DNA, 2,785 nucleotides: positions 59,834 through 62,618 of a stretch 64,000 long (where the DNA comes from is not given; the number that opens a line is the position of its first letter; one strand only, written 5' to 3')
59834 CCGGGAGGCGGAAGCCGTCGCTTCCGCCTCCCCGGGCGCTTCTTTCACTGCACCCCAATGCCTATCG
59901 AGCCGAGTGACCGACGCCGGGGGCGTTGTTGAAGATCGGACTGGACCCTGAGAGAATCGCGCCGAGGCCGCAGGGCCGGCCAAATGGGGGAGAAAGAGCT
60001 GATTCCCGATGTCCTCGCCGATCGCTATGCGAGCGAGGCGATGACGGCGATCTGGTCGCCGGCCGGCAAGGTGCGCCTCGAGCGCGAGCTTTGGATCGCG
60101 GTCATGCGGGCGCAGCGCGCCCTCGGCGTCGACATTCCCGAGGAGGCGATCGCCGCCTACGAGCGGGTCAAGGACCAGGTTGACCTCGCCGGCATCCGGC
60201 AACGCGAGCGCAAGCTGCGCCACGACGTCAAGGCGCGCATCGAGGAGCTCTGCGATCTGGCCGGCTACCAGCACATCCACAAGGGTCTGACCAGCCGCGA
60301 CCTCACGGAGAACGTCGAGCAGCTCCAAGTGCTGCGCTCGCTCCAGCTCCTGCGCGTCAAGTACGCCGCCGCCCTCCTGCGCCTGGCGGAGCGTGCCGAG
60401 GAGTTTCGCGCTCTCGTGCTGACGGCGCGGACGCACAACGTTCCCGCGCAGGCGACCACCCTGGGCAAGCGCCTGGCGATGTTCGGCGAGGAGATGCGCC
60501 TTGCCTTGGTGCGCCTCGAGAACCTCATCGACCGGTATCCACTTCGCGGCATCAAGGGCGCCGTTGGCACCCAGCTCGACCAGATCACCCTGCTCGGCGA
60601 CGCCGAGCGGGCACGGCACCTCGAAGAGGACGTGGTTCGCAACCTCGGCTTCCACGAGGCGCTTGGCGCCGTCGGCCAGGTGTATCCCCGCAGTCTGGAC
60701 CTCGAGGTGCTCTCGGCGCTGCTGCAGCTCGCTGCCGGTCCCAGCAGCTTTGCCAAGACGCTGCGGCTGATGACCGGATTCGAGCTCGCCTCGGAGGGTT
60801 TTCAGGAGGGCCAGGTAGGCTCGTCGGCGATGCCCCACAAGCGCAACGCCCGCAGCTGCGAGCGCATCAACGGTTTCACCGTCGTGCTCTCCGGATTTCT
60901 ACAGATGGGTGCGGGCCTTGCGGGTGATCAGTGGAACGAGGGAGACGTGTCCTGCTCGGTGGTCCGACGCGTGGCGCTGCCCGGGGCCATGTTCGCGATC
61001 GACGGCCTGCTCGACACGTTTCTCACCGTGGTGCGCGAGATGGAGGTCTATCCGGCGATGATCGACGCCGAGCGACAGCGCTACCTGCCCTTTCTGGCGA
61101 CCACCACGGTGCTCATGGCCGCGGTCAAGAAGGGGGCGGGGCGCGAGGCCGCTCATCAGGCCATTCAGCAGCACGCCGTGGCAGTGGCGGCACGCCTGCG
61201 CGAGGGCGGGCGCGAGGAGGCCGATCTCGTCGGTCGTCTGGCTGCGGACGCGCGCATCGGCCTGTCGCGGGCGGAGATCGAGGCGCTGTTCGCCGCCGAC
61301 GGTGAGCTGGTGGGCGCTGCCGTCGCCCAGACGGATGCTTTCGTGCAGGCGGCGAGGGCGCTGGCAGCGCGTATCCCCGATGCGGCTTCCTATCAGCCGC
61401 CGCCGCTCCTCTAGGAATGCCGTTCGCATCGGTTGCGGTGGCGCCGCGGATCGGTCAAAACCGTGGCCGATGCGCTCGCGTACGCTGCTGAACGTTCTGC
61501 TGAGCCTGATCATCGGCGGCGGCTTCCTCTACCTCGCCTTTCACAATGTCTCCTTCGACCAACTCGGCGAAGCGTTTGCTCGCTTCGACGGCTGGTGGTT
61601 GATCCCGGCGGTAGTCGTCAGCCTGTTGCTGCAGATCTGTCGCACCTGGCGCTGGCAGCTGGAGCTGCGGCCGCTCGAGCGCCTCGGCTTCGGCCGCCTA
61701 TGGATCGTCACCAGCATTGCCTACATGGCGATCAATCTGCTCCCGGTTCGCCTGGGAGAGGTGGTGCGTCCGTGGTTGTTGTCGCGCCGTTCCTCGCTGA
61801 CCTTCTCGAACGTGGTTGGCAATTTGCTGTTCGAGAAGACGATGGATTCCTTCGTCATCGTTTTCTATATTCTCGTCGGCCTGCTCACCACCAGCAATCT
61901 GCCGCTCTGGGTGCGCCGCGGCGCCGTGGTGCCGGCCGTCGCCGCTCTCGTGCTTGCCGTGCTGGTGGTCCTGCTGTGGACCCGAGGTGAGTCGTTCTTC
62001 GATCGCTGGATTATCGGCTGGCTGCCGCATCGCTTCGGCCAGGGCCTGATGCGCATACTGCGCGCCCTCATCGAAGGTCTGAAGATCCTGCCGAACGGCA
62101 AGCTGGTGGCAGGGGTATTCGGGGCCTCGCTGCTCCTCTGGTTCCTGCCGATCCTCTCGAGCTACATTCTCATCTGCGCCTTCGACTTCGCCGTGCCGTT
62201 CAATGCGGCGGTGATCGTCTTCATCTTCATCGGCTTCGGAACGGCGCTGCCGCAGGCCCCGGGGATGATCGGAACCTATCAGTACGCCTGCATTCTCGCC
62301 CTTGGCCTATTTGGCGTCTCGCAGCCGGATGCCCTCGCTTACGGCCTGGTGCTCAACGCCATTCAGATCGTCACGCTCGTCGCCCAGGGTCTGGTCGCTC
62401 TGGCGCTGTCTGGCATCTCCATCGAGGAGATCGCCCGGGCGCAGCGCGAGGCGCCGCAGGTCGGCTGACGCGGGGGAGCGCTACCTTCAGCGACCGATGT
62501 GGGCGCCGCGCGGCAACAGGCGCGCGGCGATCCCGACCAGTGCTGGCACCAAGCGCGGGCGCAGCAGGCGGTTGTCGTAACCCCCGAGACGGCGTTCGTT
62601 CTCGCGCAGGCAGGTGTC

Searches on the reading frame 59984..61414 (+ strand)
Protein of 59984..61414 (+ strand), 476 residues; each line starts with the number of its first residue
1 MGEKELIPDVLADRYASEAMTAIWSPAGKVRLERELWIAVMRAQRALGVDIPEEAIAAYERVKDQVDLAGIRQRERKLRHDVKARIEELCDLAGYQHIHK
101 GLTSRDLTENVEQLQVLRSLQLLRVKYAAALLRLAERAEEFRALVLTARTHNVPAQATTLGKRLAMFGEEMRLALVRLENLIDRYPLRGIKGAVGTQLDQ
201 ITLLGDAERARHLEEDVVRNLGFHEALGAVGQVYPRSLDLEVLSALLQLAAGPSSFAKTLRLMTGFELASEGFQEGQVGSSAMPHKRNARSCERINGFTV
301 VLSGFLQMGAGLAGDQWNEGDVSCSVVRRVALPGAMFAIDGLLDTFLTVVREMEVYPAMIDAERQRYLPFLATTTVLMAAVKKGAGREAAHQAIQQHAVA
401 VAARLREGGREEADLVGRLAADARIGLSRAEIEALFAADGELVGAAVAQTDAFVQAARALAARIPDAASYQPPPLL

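Call 66: search_protein_families(library=pfam, proteins=[window:59984-61414:+], max_evalue=0.001)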
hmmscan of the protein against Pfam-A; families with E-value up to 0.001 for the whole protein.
window:59984-61414:+ (476 aa): 2 families
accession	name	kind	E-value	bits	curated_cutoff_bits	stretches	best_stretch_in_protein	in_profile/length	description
PF00206.25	Lyase_1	-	9.3e-26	91.4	27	1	36-300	31-308/312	Lyase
PF10397.14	ADSL_C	-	5.1e-15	56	32.7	1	369-452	1-78/79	Adenylosuccinate lyase C-terminus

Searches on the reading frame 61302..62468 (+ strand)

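Call 66: search_protein_families(library=pfam, proteins=[window:61302-62468:+], max_evalue=0.001)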
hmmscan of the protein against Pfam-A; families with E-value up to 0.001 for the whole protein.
window:61302-62468:+ (388 aa): 1 family
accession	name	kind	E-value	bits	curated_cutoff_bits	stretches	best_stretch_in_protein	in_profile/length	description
PF03706.18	LPG_synthase_TM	-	1e-43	150.4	33.4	1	65-361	1-300/302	Lysylphosphatidylglycerol synthase TM region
